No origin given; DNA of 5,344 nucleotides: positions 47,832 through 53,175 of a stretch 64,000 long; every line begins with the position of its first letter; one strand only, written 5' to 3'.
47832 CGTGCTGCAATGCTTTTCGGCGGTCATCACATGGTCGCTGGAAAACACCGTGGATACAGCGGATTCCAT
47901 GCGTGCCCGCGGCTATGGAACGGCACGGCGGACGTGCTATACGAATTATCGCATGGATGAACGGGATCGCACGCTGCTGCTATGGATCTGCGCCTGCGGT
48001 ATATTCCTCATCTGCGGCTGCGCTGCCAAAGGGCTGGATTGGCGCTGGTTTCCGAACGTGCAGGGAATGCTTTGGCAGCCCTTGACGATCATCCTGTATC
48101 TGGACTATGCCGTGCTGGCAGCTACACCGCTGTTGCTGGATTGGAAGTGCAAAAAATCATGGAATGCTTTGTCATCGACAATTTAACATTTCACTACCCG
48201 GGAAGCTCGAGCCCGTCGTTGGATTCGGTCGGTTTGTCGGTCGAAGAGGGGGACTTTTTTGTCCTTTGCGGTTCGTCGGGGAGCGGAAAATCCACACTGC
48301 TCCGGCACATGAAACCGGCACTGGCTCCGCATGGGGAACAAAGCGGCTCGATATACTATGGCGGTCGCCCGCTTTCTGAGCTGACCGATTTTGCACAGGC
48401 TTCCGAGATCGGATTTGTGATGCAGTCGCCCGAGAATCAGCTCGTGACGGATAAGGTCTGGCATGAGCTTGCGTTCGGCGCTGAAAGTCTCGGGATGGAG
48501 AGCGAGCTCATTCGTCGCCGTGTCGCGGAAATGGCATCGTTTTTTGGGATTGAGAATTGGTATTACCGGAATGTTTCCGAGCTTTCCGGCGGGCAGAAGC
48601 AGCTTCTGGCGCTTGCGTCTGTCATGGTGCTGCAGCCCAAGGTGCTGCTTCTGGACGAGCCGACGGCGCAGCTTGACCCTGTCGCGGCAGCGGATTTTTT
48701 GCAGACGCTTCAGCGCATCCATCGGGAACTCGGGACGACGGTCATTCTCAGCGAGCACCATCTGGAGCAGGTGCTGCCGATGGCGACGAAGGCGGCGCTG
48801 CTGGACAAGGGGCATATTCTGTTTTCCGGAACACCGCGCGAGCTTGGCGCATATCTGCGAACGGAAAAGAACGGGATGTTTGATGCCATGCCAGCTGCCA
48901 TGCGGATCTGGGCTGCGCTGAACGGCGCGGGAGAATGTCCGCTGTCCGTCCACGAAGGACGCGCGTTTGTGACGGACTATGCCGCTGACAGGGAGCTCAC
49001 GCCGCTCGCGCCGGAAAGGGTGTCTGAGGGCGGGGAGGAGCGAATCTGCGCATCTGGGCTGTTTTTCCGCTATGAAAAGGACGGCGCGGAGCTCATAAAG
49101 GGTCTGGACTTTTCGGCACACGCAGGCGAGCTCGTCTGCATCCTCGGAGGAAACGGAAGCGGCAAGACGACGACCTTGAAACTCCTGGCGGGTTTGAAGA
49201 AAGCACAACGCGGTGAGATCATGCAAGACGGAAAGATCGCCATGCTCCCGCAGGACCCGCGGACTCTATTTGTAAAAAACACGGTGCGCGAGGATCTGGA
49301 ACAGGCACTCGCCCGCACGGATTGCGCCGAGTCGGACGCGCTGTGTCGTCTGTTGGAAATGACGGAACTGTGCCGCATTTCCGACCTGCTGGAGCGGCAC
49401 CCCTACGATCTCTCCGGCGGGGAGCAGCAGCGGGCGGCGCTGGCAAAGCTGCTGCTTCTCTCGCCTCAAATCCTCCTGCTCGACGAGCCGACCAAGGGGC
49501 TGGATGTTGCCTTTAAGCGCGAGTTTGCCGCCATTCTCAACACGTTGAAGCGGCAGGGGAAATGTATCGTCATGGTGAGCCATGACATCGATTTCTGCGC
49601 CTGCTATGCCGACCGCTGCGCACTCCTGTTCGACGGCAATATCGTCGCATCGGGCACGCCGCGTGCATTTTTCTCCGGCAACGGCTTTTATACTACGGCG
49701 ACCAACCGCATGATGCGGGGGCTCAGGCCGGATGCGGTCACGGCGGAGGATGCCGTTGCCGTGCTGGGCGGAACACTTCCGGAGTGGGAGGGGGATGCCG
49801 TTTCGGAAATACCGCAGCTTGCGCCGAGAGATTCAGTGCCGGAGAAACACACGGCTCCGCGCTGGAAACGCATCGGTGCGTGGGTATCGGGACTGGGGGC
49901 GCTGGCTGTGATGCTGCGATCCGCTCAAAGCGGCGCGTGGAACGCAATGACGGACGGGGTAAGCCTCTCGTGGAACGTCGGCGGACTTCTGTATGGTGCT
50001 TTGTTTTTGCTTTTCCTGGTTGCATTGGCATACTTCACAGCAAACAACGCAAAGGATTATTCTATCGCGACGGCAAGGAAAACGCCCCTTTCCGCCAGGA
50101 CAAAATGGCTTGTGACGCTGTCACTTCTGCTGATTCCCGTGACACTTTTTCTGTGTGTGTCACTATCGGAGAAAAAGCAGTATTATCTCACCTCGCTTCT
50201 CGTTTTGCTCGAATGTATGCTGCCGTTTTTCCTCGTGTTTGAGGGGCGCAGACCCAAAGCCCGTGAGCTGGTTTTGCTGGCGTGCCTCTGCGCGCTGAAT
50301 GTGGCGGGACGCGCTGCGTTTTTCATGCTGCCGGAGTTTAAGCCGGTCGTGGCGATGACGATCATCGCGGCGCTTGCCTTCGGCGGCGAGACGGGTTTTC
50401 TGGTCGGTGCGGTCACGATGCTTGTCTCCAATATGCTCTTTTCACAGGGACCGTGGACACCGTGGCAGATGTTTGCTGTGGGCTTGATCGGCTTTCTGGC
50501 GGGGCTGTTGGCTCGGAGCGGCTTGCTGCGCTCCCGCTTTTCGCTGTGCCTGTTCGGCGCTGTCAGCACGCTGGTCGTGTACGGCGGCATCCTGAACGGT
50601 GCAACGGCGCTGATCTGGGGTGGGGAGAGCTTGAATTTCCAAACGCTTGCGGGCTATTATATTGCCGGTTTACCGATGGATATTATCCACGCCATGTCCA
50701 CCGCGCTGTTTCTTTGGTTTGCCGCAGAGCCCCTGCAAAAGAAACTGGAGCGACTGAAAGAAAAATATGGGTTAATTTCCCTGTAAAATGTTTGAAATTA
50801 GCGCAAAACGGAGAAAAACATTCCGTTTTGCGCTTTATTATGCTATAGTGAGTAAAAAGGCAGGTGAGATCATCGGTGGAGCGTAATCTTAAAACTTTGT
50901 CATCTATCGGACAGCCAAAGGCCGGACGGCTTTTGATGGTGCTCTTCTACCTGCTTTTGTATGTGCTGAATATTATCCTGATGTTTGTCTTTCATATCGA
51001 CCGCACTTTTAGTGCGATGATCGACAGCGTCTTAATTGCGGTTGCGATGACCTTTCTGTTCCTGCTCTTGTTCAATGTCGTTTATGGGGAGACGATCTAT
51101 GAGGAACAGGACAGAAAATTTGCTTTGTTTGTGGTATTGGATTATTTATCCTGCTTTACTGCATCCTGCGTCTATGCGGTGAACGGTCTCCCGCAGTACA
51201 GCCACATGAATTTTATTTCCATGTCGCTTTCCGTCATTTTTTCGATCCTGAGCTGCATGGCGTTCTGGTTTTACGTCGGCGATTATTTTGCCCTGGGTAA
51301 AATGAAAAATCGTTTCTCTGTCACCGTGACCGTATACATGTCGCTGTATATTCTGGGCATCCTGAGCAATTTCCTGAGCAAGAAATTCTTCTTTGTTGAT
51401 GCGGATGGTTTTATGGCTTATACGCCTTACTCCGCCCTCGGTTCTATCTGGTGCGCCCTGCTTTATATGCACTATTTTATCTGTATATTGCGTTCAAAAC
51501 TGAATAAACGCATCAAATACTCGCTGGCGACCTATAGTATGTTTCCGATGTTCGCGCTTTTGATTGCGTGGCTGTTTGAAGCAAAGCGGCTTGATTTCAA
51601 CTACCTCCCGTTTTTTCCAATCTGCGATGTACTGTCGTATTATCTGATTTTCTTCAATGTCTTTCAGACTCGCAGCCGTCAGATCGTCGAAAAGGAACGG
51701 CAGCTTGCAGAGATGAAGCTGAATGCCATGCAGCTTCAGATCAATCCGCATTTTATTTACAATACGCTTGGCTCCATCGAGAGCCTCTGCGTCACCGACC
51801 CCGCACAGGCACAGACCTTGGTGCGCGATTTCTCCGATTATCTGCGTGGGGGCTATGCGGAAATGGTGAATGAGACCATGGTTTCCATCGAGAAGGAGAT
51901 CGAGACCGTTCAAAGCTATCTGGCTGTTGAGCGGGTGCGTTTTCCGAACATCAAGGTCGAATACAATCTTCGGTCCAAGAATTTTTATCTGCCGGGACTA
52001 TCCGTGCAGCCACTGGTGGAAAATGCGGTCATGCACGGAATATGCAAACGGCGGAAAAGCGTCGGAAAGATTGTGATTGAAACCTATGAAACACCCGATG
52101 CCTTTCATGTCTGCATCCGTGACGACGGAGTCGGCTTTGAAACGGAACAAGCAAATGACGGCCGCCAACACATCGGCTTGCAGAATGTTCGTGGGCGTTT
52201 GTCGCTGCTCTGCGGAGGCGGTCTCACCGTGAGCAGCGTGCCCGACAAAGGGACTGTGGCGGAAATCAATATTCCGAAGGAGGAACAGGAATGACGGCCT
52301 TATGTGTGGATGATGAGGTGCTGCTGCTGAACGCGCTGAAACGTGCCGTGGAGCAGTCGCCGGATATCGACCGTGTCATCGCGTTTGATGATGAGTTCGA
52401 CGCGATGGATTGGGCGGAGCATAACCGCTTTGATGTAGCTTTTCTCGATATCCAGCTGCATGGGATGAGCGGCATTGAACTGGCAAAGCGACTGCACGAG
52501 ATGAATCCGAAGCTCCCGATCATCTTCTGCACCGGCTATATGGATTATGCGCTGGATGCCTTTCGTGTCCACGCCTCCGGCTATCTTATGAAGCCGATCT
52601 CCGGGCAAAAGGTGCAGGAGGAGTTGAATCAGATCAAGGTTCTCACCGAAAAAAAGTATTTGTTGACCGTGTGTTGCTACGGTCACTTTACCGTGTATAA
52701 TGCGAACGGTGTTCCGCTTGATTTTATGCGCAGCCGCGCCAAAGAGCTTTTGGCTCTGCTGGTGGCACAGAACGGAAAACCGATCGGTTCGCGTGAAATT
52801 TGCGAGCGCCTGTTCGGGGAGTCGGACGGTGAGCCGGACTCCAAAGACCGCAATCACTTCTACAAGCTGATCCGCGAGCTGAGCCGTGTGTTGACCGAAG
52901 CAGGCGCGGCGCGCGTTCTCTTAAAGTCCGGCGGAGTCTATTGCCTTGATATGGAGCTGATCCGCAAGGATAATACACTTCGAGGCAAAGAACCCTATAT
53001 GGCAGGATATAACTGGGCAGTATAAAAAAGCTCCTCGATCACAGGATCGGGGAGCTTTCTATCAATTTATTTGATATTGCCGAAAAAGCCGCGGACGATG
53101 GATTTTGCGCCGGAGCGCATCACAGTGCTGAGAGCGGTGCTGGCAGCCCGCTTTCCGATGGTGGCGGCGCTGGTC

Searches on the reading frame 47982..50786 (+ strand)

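Call 10: search_protein_families(library=pfam, max_evalue=0.001, proteins=[window:47982-50786:+])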
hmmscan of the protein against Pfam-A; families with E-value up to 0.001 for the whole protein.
window:47982-50786:+ (934 aa): 19 families
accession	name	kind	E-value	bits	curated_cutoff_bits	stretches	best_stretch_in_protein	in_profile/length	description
PF00005.33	ABC_tran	-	2.8e-53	180.6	25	2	373-504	2-136/137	ABC transporter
PF13304.12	AAA_21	-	2e-21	77.8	27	2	195-257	232-296/304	AAA domain, putative AbiEii toxin, Type IV TA system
PF07155.17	ECF-ribofla_trS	-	2.1e-11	44.6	26.7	1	760-909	4-161/172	ECF-type riboflavin transporter, S component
PF13401.12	AAA_22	-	2.2e-07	31.7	27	0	91-249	6-113/130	AAA domain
PF13191.12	AAA_16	-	6e-07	30.5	32.6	0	91-247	25-124/167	AAA ATPase domain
PF13476.12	AAA_23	-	1.8e-06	29.1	27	0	376-402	16-39/201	AAA domain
PF02463.25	SMC_N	-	2.5e-06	27.5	40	0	92-250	26-190/220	RecF/RecN/SMC N terminal domain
PF13555.12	AAA_29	-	5.9e-06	26.4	27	0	87-117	19-49/61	P-loop containing region of AAA domain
PF13521.12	AAA_28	-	1.3e-05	25.9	27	0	385-405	2-22/164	AAA domain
PF03193.22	RsgA_GTPase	-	1.4e-05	25.4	30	0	90-114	106-130/174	RsgA GTPase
PF25199.1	nSTAND_NTPase5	-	1.7e-05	25.1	34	0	88-126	39-75/145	Novel STAND NTPase 5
PF13604.12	AAA_30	-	2.5e-05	24.5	27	0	383-412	19-48/191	AAA domain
PF05729.18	NACHT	-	7e-05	23.1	26.7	0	93-118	3-28/167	NACHT domain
PF13558.12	SbcC_Walker_B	-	8.1e-05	23.2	27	0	192-243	24-88/90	SbcC/RAD50-like, Walker B motif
PF12822.12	ECF_trnsprt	-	9.3e-05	22.9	30.7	1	761-904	1-158/169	ECF transporter, substrate-specific component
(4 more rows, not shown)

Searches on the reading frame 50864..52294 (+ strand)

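Call 10: search_protein_families(library=pfam, max_evalue=0.001, proteins=[window:50864-52294:+])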
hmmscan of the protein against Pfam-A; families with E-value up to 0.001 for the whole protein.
window:50864-52294:+ (476 aa): 2 families
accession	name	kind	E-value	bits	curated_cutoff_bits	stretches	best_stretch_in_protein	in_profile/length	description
PF06580.19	His_kinase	-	6.6e-22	78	25.2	1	284-362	1-79/81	Histidine kinase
PF02518.31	HATPase_c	-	4.3e-08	34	26.4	1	381-473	10-110/111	Histidine kinase-, DNA gyrase B-, and HSP90-like ATPase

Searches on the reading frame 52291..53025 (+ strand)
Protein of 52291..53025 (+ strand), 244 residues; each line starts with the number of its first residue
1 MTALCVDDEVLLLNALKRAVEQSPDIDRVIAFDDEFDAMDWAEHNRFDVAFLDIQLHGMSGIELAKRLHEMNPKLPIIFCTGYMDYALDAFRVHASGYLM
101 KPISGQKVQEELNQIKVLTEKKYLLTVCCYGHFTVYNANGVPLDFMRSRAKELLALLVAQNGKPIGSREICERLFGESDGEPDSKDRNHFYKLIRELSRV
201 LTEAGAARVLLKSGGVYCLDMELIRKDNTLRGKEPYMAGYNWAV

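Call 45: search_protein_families(library=pfam, max_evalue=0.00001, proteins=[window:52291-53025:+])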
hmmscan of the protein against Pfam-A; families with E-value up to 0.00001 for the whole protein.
window:52291-53025:+ (244 aa): 1 family
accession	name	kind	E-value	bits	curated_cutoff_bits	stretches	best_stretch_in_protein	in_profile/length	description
PF00072.30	Response_reg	-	1.6e-23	83.4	30.2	1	4-112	2-110/111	Response regulator receiver domain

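Call 92: find_encoding_contigs(protein=window:52291-53025:+, flank=10000, max_places=3)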
Protein window:52291-53025:+ (244 aa): no gene with exactly this product is on record in the collection.
